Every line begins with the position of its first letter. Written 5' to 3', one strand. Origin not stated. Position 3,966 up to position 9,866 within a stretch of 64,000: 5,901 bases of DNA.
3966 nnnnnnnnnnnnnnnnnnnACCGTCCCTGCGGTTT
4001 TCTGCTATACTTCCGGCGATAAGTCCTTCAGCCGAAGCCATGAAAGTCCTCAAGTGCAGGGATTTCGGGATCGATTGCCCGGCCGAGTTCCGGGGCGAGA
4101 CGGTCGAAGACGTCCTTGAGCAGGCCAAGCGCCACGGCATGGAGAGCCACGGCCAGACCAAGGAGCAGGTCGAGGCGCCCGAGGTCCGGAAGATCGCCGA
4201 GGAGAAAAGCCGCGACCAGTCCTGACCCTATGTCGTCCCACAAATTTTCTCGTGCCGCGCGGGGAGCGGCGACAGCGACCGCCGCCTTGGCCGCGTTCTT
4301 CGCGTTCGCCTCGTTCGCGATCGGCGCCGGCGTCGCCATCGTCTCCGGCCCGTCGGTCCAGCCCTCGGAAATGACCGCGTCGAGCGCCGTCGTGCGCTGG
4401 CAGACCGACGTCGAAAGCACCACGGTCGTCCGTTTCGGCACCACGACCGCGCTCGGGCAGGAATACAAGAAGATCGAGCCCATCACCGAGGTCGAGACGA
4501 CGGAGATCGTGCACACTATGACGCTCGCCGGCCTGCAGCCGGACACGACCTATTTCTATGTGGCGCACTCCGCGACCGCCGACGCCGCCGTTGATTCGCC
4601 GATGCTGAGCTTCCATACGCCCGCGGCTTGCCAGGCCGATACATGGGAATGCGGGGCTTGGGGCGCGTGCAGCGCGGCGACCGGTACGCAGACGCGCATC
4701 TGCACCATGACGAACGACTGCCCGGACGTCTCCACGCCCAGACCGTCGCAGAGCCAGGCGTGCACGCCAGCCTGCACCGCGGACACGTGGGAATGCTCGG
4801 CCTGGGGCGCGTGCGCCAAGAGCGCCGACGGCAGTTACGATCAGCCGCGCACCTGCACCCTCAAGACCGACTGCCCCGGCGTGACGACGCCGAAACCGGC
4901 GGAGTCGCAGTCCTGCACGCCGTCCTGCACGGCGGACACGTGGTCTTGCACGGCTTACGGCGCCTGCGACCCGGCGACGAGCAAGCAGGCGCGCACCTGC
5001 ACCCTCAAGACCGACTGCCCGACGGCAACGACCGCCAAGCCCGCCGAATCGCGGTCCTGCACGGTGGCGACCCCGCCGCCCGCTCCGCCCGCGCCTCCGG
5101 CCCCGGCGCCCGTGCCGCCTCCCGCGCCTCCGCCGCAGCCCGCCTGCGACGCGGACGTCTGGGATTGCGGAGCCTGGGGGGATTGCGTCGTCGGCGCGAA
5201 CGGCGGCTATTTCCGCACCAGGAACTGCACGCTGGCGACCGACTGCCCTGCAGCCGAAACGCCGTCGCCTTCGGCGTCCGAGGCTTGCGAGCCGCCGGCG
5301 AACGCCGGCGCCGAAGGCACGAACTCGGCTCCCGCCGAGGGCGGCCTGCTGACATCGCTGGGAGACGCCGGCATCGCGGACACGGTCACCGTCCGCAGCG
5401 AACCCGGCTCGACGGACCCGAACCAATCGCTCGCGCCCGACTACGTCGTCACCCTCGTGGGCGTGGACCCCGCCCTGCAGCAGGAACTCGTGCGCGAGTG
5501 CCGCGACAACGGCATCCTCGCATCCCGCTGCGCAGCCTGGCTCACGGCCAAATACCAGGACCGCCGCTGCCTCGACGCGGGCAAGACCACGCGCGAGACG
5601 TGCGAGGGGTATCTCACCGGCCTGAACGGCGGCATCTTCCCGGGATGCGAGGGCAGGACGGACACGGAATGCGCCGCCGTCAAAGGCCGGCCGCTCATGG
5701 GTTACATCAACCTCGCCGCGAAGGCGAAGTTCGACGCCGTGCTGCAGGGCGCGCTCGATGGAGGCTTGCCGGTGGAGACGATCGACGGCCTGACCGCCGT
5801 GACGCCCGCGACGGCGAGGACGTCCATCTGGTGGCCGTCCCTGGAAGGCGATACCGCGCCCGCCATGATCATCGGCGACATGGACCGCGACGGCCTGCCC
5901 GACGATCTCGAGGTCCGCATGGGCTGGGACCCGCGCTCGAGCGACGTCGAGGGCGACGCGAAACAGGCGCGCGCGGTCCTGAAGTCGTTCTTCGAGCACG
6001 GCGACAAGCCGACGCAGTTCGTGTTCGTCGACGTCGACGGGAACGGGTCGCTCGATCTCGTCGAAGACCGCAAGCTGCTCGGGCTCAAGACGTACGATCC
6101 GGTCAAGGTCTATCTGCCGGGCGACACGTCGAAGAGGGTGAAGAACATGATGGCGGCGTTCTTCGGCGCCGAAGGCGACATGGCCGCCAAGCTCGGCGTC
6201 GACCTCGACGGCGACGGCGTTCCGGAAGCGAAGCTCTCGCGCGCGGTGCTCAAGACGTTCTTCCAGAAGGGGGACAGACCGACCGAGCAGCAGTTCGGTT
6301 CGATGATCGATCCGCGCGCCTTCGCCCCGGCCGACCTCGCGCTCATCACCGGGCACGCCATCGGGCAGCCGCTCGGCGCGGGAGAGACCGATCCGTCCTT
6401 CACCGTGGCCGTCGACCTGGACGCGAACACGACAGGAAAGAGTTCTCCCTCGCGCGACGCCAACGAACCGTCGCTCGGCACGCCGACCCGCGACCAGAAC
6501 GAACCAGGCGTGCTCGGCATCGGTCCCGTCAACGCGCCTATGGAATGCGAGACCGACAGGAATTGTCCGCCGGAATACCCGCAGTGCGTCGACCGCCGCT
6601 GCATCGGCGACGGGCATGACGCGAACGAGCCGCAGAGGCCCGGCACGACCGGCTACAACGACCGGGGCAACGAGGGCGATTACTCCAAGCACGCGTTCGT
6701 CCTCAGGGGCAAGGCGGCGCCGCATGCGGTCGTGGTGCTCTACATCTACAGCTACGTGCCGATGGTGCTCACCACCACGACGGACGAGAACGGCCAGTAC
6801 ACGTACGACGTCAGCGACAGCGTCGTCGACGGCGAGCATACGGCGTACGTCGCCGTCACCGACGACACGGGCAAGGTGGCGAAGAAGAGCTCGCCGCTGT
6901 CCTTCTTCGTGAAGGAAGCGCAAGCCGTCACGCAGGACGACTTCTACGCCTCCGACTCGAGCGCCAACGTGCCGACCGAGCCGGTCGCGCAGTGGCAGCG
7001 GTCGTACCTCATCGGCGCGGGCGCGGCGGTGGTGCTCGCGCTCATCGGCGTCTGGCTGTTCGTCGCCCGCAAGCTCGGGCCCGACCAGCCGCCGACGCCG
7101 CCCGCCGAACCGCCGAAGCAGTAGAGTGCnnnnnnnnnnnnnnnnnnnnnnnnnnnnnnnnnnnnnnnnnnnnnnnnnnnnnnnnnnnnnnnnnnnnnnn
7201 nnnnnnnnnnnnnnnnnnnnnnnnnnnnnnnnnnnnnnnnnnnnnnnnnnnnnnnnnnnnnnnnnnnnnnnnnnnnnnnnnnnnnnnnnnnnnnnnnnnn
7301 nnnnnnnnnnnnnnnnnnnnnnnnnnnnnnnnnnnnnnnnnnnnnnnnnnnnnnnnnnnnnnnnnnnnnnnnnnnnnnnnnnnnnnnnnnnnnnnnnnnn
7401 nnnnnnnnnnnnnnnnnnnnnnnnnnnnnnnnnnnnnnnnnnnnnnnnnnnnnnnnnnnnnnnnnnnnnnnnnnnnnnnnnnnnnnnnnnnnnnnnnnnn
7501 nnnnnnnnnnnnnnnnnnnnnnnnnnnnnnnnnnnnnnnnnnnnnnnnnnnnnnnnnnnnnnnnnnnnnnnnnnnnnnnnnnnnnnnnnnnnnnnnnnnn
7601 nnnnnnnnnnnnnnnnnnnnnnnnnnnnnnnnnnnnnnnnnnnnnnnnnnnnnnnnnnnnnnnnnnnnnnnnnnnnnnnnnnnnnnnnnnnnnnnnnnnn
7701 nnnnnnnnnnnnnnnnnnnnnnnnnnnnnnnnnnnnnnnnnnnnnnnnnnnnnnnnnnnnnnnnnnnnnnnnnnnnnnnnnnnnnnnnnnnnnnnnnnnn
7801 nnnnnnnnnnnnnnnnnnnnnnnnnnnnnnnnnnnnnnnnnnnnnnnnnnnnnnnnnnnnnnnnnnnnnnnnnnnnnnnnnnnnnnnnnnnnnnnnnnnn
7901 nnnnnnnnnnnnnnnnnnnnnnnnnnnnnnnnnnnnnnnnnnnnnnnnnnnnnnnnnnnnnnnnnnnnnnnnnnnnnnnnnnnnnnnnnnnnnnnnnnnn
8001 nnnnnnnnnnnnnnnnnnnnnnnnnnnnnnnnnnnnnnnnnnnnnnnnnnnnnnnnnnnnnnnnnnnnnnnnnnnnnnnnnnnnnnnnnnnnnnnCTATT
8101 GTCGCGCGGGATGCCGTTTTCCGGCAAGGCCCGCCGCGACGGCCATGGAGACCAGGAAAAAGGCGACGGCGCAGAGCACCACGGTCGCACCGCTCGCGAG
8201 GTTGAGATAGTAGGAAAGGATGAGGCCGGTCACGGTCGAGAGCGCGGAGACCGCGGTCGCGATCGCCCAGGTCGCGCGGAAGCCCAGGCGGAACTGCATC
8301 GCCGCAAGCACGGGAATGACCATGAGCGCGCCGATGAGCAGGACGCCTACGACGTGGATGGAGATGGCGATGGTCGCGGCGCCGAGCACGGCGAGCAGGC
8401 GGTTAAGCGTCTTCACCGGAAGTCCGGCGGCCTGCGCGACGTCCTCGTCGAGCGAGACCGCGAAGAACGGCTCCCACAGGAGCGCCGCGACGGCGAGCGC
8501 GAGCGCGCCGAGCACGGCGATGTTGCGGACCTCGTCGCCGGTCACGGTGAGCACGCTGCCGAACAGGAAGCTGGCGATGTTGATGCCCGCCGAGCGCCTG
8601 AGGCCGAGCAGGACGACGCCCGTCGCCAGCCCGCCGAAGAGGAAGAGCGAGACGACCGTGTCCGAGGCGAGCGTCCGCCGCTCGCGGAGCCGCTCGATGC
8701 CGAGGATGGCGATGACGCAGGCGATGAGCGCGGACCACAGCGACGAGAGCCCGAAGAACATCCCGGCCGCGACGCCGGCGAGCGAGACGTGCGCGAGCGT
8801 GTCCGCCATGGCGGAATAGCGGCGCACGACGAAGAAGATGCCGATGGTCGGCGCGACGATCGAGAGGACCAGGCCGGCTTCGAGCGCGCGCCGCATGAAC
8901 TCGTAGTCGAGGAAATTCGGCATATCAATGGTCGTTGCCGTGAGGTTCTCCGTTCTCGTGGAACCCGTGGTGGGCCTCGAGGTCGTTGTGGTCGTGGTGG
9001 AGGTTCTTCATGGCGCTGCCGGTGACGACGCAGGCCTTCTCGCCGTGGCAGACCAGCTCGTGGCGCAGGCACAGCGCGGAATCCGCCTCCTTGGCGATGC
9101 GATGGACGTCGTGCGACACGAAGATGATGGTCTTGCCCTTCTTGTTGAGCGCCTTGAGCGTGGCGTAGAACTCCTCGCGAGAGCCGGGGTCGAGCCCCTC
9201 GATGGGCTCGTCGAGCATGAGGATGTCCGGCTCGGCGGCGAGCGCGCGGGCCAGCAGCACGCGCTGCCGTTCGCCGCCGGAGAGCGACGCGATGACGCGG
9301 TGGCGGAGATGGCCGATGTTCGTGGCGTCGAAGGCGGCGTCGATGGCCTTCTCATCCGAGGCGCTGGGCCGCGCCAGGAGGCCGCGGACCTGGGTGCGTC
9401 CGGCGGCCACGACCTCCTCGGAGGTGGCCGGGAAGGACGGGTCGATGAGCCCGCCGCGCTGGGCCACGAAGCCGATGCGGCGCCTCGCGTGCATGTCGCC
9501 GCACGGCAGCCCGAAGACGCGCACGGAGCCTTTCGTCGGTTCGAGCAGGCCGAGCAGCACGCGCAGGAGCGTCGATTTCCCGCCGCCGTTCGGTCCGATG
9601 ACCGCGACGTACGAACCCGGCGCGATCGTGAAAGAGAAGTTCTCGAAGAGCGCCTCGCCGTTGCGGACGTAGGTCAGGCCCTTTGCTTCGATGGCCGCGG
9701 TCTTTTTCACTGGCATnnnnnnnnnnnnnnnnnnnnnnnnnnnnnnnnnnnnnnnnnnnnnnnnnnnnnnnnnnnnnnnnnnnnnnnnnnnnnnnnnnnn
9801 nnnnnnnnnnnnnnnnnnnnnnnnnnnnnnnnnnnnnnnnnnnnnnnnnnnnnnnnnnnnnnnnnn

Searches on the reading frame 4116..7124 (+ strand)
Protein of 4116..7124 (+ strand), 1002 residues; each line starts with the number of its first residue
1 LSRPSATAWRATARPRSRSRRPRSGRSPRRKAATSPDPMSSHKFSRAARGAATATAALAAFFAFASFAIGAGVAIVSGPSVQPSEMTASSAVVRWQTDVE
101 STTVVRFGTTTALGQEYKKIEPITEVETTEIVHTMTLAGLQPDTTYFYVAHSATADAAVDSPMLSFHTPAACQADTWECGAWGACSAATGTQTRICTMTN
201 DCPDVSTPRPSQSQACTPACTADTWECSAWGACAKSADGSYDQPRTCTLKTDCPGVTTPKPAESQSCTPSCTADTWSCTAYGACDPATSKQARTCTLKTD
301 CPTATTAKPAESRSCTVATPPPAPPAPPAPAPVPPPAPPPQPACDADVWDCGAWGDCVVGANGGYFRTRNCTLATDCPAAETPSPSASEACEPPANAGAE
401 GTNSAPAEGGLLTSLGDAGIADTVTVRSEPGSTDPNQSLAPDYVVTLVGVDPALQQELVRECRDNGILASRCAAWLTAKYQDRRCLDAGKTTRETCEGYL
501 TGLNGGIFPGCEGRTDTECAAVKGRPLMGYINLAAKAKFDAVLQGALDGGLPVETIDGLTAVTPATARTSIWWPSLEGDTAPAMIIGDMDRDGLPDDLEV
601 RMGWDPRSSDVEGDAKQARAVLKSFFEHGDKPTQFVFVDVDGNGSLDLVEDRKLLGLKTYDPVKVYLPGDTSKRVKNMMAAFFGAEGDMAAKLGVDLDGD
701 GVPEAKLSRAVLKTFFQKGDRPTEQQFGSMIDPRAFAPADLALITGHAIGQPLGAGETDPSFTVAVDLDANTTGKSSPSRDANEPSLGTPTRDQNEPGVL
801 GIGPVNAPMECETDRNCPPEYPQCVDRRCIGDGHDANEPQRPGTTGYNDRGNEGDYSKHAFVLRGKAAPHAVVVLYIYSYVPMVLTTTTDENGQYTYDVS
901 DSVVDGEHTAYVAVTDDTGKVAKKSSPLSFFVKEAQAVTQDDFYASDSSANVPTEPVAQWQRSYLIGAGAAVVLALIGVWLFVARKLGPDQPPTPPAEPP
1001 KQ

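Call 55: search_protein_families(library=pfam, proteins=[window:4116-7124:+])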
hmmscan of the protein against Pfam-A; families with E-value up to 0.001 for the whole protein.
window:4116-7124:+ (1002 aa): 3 families
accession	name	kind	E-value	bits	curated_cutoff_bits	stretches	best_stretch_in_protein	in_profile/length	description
PF16656.11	Pur_ac_phosph_N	-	4e-10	40.6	30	1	80-168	5-93/93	Purple acid Phosphatase, N-terminal domain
PF19077.6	Big_13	-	2.3e-07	31.7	27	1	860-931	30-99/102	Bacterial Ig-like domain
PF13517.12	FG-GAP_3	-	0.00035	21.6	26.9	0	626-649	37-60/61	FG-GAP-like repeat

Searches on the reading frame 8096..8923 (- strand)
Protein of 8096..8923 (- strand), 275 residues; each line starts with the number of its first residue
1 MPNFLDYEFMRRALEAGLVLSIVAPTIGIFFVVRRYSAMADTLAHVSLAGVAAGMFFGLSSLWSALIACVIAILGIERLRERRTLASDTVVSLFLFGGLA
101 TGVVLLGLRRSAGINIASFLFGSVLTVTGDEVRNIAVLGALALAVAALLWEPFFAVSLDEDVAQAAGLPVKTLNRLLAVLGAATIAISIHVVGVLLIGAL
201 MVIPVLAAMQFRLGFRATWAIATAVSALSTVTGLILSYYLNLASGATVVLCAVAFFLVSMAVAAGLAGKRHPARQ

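Call 55: search_protein_families(library=pfam, proteins=[window:8096-8923:-])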
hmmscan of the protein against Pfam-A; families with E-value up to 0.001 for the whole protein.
window:8096-8923:- (275 aa): 1 family
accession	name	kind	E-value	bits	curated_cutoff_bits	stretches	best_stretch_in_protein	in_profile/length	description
PF00950.22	ABC-3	-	4.9e-61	206.9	20.1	1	7-262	2-257/258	ABC 3 transport family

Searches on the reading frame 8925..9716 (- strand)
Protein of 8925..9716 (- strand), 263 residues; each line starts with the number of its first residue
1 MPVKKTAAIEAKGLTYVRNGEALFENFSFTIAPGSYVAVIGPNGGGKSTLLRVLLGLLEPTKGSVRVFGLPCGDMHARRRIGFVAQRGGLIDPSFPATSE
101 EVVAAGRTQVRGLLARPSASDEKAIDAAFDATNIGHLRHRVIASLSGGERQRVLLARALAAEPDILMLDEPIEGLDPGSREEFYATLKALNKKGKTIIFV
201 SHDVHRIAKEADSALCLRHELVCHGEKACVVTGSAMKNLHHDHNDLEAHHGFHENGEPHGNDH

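Call 55: search_protein_families(library=pfam, proteins=[window:8925-9716:-])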
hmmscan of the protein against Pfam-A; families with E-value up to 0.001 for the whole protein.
window:8925-9716:- (263 aa): 5 families
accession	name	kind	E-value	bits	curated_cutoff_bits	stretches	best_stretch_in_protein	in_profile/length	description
PF00005.33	ABC_tran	-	4.8e-30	105.4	25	1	25-172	2-136/137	ABC transporter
PF13304.12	AAA_21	-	6.2e-12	46.6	27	2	135-203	228-299/304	AAA domain, putative AbiEii toxin, Type IV TA system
PF02463.25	SMC_N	-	0.0002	21.3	40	0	35-54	25-44/220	RecF/RecN/SMC N terminal domain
PF13555.12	AAA_29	-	0.00055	20.1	27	1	24-62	12-50/61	P-loop containing region of AAA domain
PF13191.12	AAA_16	-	0.00056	20.9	32.6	0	35-191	25-160/167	AAA ATPase domain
